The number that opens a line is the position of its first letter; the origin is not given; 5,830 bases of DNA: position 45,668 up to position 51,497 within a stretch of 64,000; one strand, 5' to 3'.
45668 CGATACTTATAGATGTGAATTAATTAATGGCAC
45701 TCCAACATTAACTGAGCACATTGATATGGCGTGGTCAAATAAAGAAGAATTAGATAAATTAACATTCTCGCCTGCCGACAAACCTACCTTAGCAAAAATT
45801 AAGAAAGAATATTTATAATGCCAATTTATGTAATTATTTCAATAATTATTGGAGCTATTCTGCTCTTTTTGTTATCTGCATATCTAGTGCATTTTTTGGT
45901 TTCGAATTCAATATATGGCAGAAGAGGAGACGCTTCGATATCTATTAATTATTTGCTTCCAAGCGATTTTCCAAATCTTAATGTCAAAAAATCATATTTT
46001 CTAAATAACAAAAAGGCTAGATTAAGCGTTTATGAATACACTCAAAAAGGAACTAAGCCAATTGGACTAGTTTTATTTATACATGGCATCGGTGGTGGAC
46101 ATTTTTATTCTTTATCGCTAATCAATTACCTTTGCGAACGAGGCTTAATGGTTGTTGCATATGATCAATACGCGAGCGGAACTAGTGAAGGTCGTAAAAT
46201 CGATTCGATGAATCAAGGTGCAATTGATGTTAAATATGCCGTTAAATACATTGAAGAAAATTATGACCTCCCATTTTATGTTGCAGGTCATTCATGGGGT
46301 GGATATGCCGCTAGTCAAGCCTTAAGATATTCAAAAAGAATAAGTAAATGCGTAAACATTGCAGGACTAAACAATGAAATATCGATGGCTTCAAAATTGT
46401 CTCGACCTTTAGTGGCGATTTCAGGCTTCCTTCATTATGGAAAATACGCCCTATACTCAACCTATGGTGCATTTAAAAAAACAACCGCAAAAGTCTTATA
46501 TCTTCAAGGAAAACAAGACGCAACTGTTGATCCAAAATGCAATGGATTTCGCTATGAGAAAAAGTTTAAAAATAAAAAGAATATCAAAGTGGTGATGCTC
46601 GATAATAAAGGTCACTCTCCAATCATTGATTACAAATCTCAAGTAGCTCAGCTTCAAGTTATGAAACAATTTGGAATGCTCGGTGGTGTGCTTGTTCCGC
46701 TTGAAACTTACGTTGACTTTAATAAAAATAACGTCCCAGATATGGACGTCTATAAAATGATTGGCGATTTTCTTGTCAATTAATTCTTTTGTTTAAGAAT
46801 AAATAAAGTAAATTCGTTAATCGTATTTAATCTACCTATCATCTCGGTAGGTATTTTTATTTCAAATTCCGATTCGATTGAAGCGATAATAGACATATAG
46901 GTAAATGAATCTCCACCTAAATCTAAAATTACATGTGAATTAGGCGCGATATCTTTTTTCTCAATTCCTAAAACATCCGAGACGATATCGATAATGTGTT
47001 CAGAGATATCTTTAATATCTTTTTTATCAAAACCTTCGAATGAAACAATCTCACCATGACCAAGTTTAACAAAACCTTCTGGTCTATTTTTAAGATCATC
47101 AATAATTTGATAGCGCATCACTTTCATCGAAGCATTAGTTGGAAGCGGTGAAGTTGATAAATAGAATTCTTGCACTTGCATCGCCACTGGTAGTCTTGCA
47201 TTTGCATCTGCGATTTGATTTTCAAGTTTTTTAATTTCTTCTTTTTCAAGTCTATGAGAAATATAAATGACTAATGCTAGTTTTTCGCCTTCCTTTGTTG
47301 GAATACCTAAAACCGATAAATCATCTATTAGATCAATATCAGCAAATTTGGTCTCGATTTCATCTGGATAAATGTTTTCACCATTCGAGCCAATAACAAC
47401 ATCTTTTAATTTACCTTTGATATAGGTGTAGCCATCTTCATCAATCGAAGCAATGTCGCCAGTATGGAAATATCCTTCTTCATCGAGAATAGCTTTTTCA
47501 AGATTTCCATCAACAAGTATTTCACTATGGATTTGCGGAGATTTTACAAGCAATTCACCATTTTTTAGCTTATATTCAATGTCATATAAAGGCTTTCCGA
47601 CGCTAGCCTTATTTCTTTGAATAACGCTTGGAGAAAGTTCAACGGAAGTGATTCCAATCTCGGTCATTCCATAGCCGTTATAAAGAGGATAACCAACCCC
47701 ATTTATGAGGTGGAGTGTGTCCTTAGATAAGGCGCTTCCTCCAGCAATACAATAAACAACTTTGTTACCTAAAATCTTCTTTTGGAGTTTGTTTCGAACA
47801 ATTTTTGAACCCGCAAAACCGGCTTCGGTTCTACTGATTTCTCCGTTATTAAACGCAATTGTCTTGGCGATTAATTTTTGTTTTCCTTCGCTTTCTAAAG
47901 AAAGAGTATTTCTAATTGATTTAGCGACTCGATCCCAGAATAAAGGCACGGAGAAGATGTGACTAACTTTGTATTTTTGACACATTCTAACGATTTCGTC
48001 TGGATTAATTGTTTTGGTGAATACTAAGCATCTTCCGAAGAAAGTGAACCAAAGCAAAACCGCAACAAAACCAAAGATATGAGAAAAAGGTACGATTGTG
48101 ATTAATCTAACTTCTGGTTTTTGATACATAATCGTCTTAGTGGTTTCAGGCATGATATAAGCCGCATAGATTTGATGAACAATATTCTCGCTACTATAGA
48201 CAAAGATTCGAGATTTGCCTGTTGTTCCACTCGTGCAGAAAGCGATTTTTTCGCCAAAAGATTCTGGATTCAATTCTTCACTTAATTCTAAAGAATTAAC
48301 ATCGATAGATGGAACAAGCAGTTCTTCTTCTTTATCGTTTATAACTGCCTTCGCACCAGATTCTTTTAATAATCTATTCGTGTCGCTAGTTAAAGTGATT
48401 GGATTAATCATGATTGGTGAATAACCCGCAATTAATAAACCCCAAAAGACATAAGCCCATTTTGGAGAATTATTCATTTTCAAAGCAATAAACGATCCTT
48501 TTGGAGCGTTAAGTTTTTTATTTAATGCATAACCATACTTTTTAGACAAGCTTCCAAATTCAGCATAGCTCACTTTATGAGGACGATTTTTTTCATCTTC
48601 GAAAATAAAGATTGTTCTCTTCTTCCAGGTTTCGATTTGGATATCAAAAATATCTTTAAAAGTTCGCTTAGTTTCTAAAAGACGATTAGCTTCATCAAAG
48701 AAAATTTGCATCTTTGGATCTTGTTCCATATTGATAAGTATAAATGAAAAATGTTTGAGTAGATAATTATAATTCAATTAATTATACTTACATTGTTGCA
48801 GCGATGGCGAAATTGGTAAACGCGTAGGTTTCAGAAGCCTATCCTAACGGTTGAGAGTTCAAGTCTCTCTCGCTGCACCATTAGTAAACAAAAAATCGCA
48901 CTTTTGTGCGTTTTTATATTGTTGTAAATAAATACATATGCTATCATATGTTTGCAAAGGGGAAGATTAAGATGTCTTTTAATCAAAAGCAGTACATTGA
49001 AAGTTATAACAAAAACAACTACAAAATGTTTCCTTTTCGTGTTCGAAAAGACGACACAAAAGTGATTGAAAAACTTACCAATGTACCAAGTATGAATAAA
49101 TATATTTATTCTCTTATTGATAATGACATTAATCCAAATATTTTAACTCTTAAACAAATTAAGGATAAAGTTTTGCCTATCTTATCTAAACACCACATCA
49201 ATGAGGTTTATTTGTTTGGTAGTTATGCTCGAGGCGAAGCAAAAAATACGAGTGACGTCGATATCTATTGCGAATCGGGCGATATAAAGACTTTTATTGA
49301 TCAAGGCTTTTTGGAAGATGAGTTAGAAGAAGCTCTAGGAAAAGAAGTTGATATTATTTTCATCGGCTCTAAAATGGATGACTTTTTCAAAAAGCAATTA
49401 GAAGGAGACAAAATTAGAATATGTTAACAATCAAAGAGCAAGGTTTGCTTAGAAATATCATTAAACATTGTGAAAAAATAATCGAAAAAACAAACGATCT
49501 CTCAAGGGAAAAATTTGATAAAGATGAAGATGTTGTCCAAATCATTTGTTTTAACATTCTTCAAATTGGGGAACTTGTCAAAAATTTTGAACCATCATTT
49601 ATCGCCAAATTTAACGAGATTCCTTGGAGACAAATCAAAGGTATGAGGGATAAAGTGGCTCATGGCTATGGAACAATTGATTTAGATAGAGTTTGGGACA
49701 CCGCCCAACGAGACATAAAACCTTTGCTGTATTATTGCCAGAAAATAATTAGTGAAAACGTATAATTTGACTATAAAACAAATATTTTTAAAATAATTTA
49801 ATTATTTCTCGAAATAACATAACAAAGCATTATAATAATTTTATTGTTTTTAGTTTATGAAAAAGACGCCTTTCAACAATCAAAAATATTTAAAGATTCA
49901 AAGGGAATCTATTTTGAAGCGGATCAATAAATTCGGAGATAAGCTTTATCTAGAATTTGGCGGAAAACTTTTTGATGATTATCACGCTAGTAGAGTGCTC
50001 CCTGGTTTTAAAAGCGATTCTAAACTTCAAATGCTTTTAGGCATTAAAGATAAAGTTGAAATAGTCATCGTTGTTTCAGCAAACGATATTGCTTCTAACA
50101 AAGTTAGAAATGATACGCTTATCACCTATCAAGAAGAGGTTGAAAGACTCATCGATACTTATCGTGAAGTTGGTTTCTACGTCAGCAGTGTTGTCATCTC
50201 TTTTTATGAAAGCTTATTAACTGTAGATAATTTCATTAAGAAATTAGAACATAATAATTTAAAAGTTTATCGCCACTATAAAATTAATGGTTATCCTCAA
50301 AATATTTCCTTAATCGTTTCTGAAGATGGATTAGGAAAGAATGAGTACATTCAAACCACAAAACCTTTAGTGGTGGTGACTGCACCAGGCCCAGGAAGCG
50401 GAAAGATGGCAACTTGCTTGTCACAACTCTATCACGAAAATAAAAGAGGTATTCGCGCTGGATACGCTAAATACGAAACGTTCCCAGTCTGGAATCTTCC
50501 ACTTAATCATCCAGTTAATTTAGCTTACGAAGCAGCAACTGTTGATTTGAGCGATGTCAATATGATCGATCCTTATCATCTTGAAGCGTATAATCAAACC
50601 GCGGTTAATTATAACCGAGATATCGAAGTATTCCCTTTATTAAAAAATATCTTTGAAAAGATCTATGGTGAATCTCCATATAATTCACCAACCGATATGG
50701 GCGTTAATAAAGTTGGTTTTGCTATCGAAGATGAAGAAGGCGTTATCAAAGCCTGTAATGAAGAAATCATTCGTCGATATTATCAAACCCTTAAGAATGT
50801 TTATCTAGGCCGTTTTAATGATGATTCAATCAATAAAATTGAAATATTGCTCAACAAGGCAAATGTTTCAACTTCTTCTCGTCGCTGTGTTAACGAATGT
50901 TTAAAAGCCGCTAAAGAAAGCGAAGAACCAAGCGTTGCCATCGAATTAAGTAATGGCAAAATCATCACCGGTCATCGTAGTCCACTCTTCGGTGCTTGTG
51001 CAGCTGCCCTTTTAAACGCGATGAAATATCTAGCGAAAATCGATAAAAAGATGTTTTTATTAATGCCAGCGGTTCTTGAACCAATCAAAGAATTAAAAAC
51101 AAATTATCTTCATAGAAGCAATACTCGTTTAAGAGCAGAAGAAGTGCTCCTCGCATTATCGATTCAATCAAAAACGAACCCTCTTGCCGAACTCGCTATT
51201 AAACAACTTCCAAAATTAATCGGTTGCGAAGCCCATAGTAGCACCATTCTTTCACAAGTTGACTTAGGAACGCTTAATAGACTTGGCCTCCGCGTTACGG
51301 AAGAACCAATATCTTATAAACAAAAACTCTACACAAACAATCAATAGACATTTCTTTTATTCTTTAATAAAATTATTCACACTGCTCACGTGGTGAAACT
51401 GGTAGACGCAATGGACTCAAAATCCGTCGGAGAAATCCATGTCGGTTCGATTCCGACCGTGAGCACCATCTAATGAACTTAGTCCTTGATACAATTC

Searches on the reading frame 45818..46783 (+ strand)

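Call 76: search_protein_families(library=pfam, proteins=[window:45818-46783:+], max_evalue=0.00001)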
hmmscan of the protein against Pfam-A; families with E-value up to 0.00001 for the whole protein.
window:45818-46783:+ (321 aa): 3 families
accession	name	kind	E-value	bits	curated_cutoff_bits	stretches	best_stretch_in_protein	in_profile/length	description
PF12146.15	Hydrolase_4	-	4.9e-13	49.4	27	1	80-182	2-108/239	Serine aminopeptidase, S33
PF00561.26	Abhydrolase_1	-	7.1e-13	49.2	25.8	1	84-191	2-110/245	alpha/beta hydrolase fold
PF12697.13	Abhydrolase_6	-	8.6e-09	36.8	26.3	1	85-183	1-93/217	Alpha/beta hydrolase family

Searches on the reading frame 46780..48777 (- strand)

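Call 76: search_protein_families(library=pfam, proteins=[window:46780-48777:-], max_evalue=0.00001)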
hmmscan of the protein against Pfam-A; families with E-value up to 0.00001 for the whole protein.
window:46780-48777:- (665 aa): 2 families
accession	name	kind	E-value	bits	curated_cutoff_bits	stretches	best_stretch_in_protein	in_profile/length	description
PF00501.34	AMP-binding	-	9.6e-41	140.3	29.9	1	45-424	2-376/384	AMP-binding enzyme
PF00550.31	PP-binding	-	4.5e-12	46.5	20.8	1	595-657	3-64/67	Phosphopantetheine attachment site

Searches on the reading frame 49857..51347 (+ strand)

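Call 13: search_protein_families(library=pfam, proteins=[window:49857-51347:+], max_evalue=0.01)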
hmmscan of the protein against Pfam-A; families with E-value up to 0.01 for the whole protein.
window:49857-51347:+ (496 aa): 2 families
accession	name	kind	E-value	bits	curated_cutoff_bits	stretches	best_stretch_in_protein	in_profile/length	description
PF08903.17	DUF1846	-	1e-165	550.9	27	1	6-336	3-333/333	Domain of unknown function DUF1846, N-terminal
PF20921.3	DUF1846_C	-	2e-54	183.9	27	1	341-492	2-153/153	Domain of unknown function DUF1846, C-terminal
